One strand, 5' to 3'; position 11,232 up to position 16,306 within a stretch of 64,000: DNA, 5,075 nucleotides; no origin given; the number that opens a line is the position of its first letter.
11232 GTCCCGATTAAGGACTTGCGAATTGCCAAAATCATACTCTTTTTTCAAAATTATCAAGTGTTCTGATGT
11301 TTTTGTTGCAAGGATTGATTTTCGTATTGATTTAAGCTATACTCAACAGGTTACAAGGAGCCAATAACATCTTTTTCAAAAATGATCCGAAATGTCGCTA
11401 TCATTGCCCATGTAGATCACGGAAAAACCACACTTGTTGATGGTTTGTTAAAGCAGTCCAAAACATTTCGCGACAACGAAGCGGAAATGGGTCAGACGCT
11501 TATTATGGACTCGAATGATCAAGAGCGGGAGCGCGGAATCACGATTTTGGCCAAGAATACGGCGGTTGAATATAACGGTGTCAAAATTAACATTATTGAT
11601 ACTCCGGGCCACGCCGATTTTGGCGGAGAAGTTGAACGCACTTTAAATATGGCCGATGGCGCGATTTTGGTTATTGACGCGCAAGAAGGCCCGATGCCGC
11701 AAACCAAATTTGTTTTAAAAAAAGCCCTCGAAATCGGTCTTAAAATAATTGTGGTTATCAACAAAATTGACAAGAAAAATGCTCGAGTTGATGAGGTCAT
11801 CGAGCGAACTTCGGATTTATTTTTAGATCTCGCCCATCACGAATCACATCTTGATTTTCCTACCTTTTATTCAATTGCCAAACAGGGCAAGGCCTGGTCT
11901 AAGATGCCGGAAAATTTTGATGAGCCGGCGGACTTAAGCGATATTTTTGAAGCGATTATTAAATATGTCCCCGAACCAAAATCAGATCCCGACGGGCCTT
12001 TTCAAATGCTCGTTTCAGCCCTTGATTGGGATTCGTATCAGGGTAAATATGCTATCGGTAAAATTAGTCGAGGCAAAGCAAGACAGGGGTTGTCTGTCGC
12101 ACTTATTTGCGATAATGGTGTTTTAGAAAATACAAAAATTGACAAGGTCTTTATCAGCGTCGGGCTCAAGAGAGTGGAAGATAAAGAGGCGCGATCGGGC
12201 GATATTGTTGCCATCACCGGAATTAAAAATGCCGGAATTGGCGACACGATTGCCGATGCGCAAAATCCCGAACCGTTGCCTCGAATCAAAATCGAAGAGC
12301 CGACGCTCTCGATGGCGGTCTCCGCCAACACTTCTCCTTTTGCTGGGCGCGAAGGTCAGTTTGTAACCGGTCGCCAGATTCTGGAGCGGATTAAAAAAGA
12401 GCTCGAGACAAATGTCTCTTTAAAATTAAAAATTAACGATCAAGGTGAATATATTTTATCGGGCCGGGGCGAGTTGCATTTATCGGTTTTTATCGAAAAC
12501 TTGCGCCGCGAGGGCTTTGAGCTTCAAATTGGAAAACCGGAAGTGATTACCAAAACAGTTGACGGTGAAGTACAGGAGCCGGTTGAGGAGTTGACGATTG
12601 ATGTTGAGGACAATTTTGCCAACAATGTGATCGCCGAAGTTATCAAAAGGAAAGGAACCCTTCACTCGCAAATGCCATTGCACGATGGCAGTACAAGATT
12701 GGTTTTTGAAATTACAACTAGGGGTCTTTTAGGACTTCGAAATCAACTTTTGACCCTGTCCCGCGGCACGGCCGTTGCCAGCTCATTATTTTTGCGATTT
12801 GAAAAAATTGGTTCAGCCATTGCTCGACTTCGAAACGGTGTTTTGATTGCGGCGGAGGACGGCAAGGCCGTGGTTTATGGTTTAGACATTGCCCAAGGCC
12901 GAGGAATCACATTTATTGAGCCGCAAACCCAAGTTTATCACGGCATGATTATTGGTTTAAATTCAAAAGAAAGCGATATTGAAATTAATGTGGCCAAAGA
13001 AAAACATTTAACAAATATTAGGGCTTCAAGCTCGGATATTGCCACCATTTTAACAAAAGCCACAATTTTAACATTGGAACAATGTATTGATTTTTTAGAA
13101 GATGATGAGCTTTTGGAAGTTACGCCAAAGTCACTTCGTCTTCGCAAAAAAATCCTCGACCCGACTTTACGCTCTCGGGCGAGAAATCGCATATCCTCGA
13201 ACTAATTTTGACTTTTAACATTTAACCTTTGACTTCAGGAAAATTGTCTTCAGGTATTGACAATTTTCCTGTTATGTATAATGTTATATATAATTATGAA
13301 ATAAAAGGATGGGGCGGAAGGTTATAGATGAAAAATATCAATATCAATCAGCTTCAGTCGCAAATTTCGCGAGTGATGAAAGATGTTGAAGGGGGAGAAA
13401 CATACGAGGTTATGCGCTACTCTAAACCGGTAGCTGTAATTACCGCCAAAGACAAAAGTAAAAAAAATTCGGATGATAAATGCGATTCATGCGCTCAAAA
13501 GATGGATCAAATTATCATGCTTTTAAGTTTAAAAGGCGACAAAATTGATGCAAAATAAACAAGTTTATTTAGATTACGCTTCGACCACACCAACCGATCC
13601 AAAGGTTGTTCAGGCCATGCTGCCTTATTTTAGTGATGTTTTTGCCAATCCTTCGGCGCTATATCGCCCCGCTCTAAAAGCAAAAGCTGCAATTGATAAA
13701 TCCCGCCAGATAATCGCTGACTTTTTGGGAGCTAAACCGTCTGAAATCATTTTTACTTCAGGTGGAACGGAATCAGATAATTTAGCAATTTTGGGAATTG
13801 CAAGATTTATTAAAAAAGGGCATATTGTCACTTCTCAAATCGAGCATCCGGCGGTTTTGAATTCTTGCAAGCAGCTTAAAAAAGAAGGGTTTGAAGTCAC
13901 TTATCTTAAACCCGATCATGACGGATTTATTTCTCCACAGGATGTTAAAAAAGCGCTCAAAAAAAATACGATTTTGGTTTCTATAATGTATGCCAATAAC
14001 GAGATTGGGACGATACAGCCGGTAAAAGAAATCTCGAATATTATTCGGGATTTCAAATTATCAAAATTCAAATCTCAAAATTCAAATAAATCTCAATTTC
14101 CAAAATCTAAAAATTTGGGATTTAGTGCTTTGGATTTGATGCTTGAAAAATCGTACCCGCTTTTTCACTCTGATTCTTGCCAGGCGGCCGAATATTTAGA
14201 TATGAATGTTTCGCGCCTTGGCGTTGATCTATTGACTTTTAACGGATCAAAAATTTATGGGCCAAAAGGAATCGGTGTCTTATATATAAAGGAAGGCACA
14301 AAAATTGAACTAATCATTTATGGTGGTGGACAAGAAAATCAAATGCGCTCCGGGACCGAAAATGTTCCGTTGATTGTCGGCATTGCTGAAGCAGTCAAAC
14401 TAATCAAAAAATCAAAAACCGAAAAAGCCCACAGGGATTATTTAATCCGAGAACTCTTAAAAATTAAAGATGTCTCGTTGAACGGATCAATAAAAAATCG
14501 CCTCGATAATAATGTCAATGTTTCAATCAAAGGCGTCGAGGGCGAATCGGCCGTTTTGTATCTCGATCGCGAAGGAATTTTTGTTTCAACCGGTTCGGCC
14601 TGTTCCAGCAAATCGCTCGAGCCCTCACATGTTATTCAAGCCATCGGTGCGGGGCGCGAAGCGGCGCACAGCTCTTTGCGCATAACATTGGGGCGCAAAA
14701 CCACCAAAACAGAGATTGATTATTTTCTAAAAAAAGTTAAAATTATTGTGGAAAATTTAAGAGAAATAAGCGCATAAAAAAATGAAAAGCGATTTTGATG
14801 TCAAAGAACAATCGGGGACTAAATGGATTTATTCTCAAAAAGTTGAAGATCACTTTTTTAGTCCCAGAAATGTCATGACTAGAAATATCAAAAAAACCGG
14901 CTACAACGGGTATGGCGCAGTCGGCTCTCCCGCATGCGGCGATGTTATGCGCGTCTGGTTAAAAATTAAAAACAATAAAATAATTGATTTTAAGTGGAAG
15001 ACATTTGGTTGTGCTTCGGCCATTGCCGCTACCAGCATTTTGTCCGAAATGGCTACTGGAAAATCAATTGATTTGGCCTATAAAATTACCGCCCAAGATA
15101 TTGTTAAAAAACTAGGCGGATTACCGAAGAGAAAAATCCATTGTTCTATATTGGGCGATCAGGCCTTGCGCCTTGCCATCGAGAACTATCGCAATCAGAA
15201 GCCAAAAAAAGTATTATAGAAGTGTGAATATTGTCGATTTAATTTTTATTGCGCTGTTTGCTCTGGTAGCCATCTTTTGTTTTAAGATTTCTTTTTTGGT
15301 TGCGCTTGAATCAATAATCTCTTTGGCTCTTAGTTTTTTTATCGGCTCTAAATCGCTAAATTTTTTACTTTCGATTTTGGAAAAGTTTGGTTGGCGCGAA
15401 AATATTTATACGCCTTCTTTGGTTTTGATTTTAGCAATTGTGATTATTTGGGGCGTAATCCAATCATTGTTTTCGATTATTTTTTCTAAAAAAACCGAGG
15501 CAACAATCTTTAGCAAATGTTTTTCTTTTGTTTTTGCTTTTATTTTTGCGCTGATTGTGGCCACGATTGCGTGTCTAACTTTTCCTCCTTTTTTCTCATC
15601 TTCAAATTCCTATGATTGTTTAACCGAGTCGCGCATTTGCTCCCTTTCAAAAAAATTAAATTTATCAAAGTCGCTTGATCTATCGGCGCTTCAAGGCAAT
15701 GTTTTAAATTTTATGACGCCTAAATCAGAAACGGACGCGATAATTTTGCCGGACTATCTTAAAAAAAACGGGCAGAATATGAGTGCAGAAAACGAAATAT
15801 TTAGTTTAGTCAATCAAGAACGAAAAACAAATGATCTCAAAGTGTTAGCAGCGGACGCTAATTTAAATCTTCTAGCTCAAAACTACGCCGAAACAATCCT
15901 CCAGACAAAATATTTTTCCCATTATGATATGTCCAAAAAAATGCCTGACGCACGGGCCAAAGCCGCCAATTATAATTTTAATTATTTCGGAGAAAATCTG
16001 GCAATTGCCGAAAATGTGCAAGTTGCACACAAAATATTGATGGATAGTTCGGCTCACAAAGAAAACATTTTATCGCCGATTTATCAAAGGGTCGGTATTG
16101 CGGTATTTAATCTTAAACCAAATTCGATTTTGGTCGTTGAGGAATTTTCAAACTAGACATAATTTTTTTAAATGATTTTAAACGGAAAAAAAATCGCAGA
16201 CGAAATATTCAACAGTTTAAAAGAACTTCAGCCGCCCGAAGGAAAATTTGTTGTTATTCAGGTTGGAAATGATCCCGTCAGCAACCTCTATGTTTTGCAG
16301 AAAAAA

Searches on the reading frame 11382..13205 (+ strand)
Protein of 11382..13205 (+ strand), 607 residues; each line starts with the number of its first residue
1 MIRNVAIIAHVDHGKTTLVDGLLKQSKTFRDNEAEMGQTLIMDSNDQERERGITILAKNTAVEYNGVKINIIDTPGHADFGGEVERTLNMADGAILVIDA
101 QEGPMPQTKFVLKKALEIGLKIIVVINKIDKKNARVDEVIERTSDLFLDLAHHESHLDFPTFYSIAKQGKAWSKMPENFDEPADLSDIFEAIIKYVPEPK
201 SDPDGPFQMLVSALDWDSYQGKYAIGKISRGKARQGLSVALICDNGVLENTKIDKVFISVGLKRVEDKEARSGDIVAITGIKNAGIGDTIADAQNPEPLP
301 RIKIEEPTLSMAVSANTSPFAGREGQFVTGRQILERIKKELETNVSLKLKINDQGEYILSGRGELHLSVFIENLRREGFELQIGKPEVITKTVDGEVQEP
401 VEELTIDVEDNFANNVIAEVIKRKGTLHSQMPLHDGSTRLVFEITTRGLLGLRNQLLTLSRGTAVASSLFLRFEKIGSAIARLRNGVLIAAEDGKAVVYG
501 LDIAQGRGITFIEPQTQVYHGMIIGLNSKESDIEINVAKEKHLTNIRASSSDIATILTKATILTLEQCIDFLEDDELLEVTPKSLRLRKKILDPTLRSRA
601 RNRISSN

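Call 68: list_cluster_members(proteins=[window:11382-13205:+, window:8141-9256:+, window:38306-40825:+, window:29692-31764:+])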
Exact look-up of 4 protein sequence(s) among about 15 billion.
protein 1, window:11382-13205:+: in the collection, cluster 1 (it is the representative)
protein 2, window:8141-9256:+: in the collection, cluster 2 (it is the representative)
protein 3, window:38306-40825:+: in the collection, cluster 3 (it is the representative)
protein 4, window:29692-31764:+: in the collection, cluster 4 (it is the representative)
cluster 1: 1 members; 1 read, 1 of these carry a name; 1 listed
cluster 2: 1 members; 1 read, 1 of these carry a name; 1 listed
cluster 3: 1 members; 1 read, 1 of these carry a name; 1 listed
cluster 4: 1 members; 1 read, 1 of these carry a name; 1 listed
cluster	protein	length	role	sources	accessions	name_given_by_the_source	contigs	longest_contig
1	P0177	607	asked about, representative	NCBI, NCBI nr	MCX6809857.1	MAG: translational GTPase TypA [Candidatus Berkelbacteria bacterium] | translational GTPase TypA [Candidatus Berkelbacteria bacterium]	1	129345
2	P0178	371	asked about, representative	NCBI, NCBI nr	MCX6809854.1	MAG: hypothetical protein NTZ65_03875 [Candidatus Berkelbacteria bacterium] | hypothetical protein [Candidatus Berkelbacteria bacterium]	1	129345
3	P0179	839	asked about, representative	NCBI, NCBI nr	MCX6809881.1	MAG: hypothetical protein NTZ65_04010 [Candidatus Berkelbacteria bacterium] | hypothetical protein [Candidatus Berkelbacteria bacterium]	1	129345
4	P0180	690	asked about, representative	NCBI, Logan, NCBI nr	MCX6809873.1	MAG: NAD-dependent DNA ligase LigA [Candidatus Berkelbacteria bacterium] | NAD-dependent DNA ligase LigA [Candidatus Berkelbacteria bacterium]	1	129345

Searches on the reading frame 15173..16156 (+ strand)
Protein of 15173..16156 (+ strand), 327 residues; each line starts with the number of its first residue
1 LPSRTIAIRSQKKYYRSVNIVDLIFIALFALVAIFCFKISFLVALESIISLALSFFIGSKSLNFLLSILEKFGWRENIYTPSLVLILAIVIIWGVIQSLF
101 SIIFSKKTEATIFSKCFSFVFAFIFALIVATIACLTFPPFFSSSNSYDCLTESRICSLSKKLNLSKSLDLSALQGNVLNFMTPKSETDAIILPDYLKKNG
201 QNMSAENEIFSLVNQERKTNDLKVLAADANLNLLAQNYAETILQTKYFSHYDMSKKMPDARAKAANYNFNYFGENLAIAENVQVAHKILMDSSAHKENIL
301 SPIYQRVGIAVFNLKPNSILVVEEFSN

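Call 60: search_protein_families(library=pfam, proteins=[window:15173-16156:+], max_evalue=0.01)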
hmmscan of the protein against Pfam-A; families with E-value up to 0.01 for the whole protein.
window:15173-16156:+ (327 aa): 4 families
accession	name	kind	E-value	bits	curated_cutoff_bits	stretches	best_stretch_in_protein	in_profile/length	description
PF00188.32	CAP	-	2e-10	42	21.1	1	211-312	2-103/117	Cysteine-rich secretory protein family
PF02674.22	Colicin_V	-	5e-05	23.7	29.3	1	21-160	1-140/144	Colicin V production protein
PF19529.4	DUF6057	-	5.5e-05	22.7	29.8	1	2-286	107-321/569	Family of unknown function (DUF6057)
PF23448.1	CAP-like_CFAP184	-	0.0018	18.9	27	0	208-314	11-124/131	CFAP184 CAP-like domain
